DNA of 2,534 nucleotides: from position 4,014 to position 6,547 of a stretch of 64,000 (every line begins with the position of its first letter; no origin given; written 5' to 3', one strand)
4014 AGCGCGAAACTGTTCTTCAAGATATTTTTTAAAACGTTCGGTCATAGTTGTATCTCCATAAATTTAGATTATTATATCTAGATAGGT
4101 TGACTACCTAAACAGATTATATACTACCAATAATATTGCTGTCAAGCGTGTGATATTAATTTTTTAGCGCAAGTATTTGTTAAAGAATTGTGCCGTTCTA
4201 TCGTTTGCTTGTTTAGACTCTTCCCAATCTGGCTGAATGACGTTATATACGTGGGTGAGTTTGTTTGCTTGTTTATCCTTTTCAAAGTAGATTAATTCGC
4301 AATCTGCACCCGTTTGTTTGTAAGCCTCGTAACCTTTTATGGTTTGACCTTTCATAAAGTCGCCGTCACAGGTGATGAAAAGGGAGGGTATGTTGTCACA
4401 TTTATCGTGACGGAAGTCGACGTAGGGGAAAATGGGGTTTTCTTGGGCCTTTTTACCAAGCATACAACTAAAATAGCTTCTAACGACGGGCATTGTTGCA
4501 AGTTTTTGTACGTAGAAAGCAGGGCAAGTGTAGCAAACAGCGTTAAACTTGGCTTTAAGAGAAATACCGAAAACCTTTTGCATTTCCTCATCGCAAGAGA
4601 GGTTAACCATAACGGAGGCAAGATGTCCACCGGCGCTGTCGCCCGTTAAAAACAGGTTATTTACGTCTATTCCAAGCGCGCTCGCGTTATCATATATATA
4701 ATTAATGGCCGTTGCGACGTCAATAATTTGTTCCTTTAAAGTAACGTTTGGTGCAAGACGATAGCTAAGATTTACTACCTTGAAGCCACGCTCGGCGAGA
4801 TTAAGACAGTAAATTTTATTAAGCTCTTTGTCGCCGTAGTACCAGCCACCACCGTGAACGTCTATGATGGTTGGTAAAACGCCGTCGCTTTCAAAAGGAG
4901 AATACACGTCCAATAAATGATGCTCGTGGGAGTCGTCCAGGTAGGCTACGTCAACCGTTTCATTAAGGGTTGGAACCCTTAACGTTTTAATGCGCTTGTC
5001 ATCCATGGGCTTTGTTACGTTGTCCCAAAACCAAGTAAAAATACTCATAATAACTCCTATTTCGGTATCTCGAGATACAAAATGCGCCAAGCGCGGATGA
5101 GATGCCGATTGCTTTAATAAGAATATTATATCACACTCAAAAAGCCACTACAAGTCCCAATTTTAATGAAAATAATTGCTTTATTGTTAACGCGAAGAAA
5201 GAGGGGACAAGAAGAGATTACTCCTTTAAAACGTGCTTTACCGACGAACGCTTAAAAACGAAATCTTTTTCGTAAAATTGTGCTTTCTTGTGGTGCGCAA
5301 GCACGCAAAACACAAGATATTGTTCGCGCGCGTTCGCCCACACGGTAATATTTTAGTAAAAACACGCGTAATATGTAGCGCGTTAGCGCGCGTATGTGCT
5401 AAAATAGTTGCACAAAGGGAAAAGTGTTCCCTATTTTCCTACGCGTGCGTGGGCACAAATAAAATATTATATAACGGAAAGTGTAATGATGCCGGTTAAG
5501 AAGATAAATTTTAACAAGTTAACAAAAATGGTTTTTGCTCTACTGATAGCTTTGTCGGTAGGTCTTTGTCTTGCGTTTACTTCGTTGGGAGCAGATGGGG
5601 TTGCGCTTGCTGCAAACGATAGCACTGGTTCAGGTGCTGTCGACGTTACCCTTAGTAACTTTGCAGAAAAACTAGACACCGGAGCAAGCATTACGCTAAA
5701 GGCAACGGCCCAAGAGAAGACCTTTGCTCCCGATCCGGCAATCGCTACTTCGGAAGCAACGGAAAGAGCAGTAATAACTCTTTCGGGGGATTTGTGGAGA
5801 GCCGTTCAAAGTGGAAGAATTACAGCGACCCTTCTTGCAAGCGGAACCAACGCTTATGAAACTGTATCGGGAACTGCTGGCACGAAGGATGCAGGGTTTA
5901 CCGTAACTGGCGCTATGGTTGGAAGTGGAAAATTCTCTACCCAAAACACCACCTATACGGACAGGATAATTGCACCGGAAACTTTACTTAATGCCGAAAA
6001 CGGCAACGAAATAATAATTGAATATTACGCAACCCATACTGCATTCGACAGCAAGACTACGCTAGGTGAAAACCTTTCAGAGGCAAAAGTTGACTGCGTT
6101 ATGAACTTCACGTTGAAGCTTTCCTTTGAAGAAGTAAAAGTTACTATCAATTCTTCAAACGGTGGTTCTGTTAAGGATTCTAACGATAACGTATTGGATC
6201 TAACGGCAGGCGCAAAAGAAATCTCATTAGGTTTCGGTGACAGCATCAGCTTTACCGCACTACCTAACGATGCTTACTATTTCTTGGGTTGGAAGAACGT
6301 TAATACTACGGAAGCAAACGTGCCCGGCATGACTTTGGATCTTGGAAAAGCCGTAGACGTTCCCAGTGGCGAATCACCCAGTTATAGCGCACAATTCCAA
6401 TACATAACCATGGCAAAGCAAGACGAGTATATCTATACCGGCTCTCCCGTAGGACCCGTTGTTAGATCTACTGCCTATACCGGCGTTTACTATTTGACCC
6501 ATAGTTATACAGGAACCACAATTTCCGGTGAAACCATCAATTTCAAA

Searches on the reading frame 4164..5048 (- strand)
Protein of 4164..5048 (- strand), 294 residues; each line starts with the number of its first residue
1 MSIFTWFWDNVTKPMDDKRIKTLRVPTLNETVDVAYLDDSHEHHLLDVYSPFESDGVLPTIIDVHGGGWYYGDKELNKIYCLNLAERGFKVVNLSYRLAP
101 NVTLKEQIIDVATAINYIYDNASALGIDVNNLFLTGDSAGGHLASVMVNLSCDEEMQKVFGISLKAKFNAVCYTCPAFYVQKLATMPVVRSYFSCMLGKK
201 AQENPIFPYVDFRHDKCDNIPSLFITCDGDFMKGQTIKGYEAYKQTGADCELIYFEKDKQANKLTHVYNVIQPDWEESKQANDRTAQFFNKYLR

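Call 72: find_encoding_contigs(protein=window:4164-5048:-, flank=10000, max_places=10)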
Protein window:4164-5048:- (294 aa): 8 contigs read that carry it; 7 places shown.
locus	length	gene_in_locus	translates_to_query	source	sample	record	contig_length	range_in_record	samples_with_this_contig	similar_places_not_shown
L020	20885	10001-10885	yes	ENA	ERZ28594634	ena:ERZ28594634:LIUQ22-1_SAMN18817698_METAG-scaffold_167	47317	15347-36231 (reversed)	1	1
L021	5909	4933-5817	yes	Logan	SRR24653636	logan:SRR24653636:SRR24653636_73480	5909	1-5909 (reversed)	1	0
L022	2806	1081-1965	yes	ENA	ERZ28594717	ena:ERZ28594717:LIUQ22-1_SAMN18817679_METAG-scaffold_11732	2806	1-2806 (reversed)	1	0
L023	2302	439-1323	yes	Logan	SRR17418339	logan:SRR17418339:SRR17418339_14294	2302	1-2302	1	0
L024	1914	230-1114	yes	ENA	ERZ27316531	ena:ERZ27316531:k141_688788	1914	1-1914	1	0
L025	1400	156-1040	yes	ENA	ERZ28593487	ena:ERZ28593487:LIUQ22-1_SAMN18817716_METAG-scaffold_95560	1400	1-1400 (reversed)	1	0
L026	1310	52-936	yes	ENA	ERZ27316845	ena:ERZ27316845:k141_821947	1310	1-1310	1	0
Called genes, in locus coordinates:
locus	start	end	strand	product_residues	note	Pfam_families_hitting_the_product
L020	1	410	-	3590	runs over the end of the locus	-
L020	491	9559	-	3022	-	-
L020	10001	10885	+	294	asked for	PF00135:COesterase, PF20434:BD-FAE, PF07859:Abhydrolase_3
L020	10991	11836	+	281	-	-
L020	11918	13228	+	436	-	PF00668:Condensation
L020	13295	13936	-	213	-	-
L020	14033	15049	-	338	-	PF01661:Macro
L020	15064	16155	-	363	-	PF00583:Acetyltransf_1 (weak), PF13527:Acetyltransf_9, PF13508:Acetyltransf_7 (faint)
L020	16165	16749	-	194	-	PF12822:ECF_trnsprt, PF02632:BioY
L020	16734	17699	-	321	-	PF08279:HTH_11, PF03099:BPL_LplA_LipB, PF02237:BPL_C (weak)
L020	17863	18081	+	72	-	-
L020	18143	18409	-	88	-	PF01371:Trp_repressor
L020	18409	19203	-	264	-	PF02463:SMC_N (faint), PF00005:ABC_tran, PF13304:AAA_21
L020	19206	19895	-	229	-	PF00528:BPD_transp_1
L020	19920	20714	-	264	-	PF00497:SBP_bac_3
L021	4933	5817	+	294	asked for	PF00135:COesterase, PF20434:BD-FAE, PF07859:Abhydrolase_3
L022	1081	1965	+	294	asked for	PF00135:COesterase, PF20434:BD-FAE, PF07859:Abhydrolase_3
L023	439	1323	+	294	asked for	PF00135:COesterase, PF20434:BD-FAE, PF07859:Abhydrolase_3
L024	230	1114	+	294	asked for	PF00135:COesterase, PF20434:BD-FAE, PF07859:Abhydrolase_3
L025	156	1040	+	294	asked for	PF00135:COesterase, PF20434:BD-FAE, PF07859:Abhydrolase_3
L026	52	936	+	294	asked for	PF00135:COesterase, PF20434:BD-FAE, PF07859:Abhydrolase_3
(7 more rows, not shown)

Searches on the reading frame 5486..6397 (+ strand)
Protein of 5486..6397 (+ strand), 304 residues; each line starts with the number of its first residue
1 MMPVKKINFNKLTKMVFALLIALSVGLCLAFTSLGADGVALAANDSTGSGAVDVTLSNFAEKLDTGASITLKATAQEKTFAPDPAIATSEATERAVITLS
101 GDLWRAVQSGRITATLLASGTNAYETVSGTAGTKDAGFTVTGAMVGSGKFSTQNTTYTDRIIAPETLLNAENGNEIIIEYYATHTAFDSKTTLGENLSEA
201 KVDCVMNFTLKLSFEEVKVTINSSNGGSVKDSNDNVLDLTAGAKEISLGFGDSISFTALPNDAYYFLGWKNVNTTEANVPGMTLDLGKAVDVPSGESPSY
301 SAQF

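Call 31: find_homologous_proteins(query=window:5486-6397:+, max_evalue=0.001)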
Query window:5486-6397:+: 4294 candidates shared short words with the query, none scored E <= 0.001.
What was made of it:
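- Tried and rejected: The word-indexed homologue search with the g1 N-terminus found nothing (call 31).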

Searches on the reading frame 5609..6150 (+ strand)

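Call 35: search_protein_families(library=pfam, proteins=[window:5609-6150:+], max_evalue=10)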
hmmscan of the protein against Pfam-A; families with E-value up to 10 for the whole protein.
window:5609-6150:+ (180 aa): 2 families
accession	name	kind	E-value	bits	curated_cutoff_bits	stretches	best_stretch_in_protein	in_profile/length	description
PF20068.4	Amphi-Trp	-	0.038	14.4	27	1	14-45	21-52/93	Amphi-Trp domain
PF22226.1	Mre11_C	-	0.3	11.7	27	1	125-142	25-42/44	Mre11 C-terminal Rad50-binding domain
